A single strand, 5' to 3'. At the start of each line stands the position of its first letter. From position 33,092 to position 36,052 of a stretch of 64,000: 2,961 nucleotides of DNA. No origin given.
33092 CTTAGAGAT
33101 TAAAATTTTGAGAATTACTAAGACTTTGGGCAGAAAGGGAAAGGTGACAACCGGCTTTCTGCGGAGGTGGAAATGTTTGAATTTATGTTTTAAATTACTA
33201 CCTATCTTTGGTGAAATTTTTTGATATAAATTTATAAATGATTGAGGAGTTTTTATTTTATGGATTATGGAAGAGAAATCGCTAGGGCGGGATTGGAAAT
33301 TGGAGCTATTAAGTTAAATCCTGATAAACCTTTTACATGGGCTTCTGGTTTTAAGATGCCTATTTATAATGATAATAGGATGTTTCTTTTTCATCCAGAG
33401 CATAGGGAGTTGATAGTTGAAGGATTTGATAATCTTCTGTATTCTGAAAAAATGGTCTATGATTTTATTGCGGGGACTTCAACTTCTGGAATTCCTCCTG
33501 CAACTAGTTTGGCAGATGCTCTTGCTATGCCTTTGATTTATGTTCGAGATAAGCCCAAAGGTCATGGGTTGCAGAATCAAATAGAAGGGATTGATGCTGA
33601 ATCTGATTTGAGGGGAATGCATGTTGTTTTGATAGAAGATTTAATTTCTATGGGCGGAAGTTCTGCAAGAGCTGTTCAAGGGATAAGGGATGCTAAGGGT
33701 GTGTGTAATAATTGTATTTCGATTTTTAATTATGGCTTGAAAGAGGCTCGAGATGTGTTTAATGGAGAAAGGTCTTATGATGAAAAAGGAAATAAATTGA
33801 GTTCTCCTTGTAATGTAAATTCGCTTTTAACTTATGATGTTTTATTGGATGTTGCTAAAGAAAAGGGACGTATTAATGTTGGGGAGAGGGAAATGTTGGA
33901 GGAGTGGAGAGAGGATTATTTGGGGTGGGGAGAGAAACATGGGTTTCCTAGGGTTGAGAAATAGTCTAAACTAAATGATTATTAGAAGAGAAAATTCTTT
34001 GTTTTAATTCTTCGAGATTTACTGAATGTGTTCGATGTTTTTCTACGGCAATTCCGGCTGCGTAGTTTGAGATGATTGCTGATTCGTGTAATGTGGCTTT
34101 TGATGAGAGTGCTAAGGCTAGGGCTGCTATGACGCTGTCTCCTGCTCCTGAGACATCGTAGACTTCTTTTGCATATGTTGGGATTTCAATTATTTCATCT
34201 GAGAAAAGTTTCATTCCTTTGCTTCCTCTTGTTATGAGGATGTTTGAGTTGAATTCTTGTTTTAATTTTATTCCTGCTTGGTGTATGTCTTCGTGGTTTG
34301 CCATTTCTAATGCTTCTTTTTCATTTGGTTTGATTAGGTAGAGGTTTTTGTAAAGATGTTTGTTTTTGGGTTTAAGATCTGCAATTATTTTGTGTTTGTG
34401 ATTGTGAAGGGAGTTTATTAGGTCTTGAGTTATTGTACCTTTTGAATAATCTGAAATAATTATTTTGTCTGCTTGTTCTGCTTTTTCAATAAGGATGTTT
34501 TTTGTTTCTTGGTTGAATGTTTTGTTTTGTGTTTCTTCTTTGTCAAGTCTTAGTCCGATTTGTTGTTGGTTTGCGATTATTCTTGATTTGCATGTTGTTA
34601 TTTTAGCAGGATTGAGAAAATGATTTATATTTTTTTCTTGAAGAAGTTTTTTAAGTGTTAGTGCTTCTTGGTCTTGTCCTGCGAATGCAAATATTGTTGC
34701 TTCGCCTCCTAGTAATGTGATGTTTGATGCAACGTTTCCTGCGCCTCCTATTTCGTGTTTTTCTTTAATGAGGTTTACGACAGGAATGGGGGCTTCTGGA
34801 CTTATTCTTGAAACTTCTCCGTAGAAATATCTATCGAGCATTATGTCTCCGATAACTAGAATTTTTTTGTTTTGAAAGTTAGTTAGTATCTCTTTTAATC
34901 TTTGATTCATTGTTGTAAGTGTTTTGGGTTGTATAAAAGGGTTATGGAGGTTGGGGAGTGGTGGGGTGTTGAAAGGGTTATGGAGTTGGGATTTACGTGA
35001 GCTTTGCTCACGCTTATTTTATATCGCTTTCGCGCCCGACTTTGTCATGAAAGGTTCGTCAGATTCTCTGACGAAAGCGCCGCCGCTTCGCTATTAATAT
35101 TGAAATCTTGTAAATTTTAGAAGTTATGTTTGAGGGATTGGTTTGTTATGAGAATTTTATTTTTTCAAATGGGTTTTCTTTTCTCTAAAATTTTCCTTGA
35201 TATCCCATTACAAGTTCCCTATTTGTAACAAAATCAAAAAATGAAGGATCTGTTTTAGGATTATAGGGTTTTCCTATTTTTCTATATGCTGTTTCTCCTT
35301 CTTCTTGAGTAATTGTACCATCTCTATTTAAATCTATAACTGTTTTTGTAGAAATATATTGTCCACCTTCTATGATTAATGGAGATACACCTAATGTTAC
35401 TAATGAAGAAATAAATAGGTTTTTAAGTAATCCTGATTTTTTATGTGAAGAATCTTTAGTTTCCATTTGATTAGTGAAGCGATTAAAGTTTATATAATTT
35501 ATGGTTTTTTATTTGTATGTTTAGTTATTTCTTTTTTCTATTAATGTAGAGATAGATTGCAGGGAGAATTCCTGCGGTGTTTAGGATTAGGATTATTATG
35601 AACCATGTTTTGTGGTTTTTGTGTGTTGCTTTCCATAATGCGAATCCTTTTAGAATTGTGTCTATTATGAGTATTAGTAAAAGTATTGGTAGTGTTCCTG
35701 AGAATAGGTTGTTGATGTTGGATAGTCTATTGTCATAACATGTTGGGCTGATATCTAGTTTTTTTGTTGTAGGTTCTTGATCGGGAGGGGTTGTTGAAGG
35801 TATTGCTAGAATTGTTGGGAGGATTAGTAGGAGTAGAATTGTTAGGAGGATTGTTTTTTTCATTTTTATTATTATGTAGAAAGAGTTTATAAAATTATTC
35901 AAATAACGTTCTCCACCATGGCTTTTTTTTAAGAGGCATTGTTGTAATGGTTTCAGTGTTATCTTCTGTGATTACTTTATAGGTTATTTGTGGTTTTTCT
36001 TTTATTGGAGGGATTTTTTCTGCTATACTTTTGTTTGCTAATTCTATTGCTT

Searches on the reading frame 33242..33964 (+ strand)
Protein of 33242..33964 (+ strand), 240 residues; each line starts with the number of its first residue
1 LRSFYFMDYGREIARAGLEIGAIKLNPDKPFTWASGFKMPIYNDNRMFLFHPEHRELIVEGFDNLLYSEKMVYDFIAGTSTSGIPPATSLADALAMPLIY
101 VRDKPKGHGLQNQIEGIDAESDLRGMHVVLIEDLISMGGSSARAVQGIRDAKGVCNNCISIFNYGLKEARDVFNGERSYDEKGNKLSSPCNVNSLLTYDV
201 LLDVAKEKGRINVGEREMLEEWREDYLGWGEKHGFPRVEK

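Call 48: search_protein_families(library=pfam, proteins=[window:33242-33964:+], max_evalue=0.01)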
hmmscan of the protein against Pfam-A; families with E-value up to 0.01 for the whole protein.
window:33242-33964:+ (240 aa): 1 family
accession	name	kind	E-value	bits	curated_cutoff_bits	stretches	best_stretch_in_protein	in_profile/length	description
PF00156.33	Pribosyltran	-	3.3e-08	33.4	26.3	1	74-152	31-114/158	Phosphoribosyl transferase domain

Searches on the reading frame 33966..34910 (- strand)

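Call 48: search_protein_families(library=pfam, proteins=[window:33966-34910:-], max_evalue=0.01)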
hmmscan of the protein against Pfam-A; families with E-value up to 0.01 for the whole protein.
window:33966-34910:- (314 aa): 2 families
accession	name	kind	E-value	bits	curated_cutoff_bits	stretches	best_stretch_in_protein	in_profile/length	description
PF00294.29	PfkB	-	4.2e-39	135.1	25.8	1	15-296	2-297/302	pfkB family carbohydrate kinase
PF18563.6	TubC_N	-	0.005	17.4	26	0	157-179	28-50/52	TubC N-terminal docking domain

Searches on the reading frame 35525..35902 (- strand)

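Call 48: search_protein_families(library=pfam, proteins=[window:35525-35902:-], max_evalue=0.01)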
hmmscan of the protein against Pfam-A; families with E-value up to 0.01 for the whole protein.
window:35525-35902:- (125 aa): 2 families
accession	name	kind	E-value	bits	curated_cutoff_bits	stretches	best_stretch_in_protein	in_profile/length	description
PF18893.5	DUF5652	-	3.9e-20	71.8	23.4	1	68-125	10-67/71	Family of unknown function (DUF5652)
PF13273.12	DUF4064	-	0.0055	17.4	32.1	1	20-107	15-95/102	Protein of unknown function (DUF4064)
